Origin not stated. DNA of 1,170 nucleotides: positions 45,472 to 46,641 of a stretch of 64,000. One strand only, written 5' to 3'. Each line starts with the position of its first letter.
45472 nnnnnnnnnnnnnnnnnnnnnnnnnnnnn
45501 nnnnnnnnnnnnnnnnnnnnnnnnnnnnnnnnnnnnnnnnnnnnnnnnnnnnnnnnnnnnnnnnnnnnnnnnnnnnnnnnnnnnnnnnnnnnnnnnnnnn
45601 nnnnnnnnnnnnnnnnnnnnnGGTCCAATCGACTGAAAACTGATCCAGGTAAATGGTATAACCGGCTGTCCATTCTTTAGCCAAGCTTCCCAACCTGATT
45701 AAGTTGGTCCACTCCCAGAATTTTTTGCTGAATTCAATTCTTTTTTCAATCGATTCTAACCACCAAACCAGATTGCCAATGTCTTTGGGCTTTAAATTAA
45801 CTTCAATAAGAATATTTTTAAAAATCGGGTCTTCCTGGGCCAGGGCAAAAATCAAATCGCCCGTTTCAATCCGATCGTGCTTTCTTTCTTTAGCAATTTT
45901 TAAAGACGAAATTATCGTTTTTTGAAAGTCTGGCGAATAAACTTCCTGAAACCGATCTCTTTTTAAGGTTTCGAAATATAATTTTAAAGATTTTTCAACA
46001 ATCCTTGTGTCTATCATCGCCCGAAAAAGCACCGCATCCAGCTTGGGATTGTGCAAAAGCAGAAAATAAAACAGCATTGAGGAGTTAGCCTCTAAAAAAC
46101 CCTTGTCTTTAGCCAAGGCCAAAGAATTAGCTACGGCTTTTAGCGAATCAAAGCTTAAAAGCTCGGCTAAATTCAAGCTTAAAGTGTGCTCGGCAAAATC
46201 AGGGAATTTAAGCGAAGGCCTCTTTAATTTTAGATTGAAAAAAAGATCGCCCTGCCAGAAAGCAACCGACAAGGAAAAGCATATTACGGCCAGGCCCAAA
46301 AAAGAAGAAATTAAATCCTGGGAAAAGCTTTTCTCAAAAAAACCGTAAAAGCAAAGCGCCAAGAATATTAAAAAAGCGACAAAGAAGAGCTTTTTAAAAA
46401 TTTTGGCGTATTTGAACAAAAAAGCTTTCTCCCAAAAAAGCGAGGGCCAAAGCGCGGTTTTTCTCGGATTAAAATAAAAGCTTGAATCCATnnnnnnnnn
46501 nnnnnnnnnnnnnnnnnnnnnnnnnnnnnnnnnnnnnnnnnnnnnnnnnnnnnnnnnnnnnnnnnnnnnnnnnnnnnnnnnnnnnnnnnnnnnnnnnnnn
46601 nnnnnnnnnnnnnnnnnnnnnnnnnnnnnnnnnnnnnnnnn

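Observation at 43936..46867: Membrane-anchored ClpC-like AAA+ unfoldase with catalytically degenerate NBD1, preceded by a small overlapping membrane protein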

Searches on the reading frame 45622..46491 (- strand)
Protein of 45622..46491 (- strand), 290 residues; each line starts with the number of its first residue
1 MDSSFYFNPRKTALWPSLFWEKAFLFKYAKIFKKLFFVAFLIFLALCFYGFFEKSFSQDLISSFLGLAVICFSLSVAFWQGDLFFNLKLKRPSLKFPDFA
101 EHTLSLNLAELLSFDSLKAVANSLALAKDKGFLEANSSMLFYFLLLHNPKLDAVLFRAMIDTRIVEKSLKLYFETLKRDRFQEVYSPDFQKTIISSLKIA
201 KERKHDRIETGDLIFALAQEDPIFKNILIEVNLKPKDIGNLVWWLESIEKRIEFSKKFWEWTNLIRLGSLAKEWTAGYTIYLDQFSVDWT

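Call 35: predict_structure(alignment_id=A4)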
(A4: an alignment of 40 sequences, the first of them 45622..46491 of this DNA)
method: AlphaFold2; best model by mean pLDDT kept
length: 290 residues; sequences in the alignment: 40
mean_pLDDT: 84.6   pTM: 0.76
mean pLDDT of the five models: 84.6, 84.2, 84.2, 83.1, 83.0
residues with pLDDT >= 90: 167; 70-90: 76; 50-70: 20; < 50: 27
segments of 3 or more residues with pLDDT < 50: 266-290
pLDDT, mean of each block of 10 residues (from residue 1): 74 89 87 95 95 92 96 95 87 70 75 94 94 94 92 90 92 90 90 93 90 96 93 94 91 72 51 46 40
secondary structure, 60 per line:
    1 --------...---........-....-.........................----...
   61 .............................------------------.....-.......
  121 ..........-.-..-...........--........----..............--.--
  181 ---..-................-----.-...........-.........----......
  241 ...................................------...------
elements in order: H15-22 H24-27 H29-53 H58-89 H108-111 H114-130 H137-147 H150-157 H162-175 H187-202 H210-220 H222-230 H235-275
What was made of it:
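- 45652..45795 (-): Family-specific Trp-rich long helix between the N-domain and D1 (res 233-280). Modelled as helix 235-275 (call 35).
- Checked: AlphaFold models them as helices 29-53 and 58-89 with pLDDT about 90-95 (call 35).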

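Call 40: fold_search(model_id=the predicted structure, library=pdb)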
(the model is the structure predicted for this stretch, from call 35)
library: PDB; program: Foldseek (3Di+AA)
matches with E <= 10: 233; with E <= 0.001: 41
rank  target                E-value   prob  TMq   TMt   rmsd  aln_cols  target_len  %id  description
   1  4xbi_B                2.7e-05  1.00  0.43  0.34   2.0       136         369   18  Structure Of A Malarial Protein Involved in Proteostasis (released 2015-07-29)
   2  4xbi_A                4.6e-05  1.00  0.43  0.34   1.8       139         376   17  Structure Of A Malarial Protein Involved in Proteostasis (released 2015-07-29)
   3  3fes_C                5.4e-05  1.00  0.39  0.74   3.2       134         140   21  Crystal Structure of the ATP-dependent Clp Protease ClpC from Clostridium difficile (released 2008-12-16)
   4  8ibp_A                6.5e-05  1.00  0.41  0.76   3.1       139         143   15  Crystal structure of Mycobacterium tuberculosis R21K ClpC1 N-terminal domain in complex with Lassomycin (released 2023-09-20)
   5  1khy_B                1.2e-04  1.00  0.42  0.88   2.0       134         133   16  The Crystal Structure of ClpB N Terminal Domain, Implication to the Peptide Binding Function of ClpB (released 2002-12-04)
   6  2k77_MODEL_1_A        1.2e-04  1.00  0.41  0.77   2.6       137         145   15  NMR solution structure of the Bacillus subtilis ClpC N-domain (released 2009-04-28)
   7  6pbs_B                1.2e-04  1.00  0.42  0.79   2.6       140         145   14  Structure of ClpC1-NTD in complex with Ecumicin (released 2020-05-13)
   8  1mg9_B                1.7e-04  1.00  0.40  0.78   2.4       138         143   15  The structural basis of ClpS-mediated switch in ClpA substrate recognition (released 2002-11-27)
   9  3wdb                  1.8e-04  1.00  0.40  0.72   3.2       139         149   14  N-terminal domain of Mycobacterium tuberculosis ClpC1 (released 2013-09-18)
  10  6pbs_G                1.9e-04  1.00  0.40  0.74   2.6       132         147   15  Structure of ClpC1-NTD in complex with Ecumicin (released 2020-05-13)
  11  2y1r_B                2.3e-04  1.00  0.40  0.76   3.0       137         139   15  Structure of MecA121 & ClpC N-domain complex (released 2011-03-16)
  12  1lzw_B                2.4e-04  1.00  0.40  0.77   2.3       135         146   13  Structural basis of ClpS-mediated switch in ClpA substrate recognition (released 2002-11-27)
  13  3fh2                  2.6e-04  1.00  0.42  0.80   2.6       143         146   13  The crystal structure of the PROBABLE ATP-DEPENDENT PROTEASE (HEAT SHOCK PROTEIN) from Corynebacterium glutamicum (released 2008-12-23)
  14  1r6o_B                2.8e-04  1.00  0.40  0.78   2.8       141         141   16  ATP-dependent Clp protease ATP-binding subunit clpA/ATP-dependent Clp protease adaptor protein clpS (released 2005-02-15)
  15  8ibo_A                2.8e-04  1.00  0.41  0.76   3.1       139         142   14  Crystal structure of Wild-Type Mycobacterium tuberculosis ClpC1 N-terminal domain in complex with Lassomycin (released 2023-09-20)
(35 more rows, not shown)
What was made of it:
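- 45796..46173 (-): Clp N-domain fold (res 107-232, eight helices). AF2 pLDDT >90 with Foldseek matches to ClpC/ClpB/ClpA/ClpV/Hsp104 N-domains (calls 35, 40).
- On Hsp100/Clp class I (two-ring) AAA+ family: The AF2 model (pLDDT >90 in res 110-250) matches ClpC/ClpB/ClpA/ClpV N-domains with TM 0.74-0.88 (calls 35, 40).
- Closest known: ClpB / Hsp104 disaggregases. Same: Same N-D1-D2 order and a Clp N-domain fold (call 40).
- Closest known: ClpA / ClpC / ClpE. Same: The N-domain fold matches the ClpC and ClpA N-domains (call 40).
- N-domain fold: calls 35, 40. A substrate- or adaptor-binding N-domain fold is retained (call 40).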

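Call 64: search_protein_families(library=pfam, proteins=[window:45622-46491:-], max_evalue=5)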
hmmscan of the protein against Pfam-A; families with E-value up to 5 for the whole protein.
window:45622-46491:- (290 aa): 1 family
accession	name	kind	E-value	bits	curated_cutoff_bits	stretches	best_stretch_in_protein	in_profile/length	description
PF02398.22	Corona_7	-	2.9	8.9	27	0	137-173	48-85/101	Coronavirus protein 7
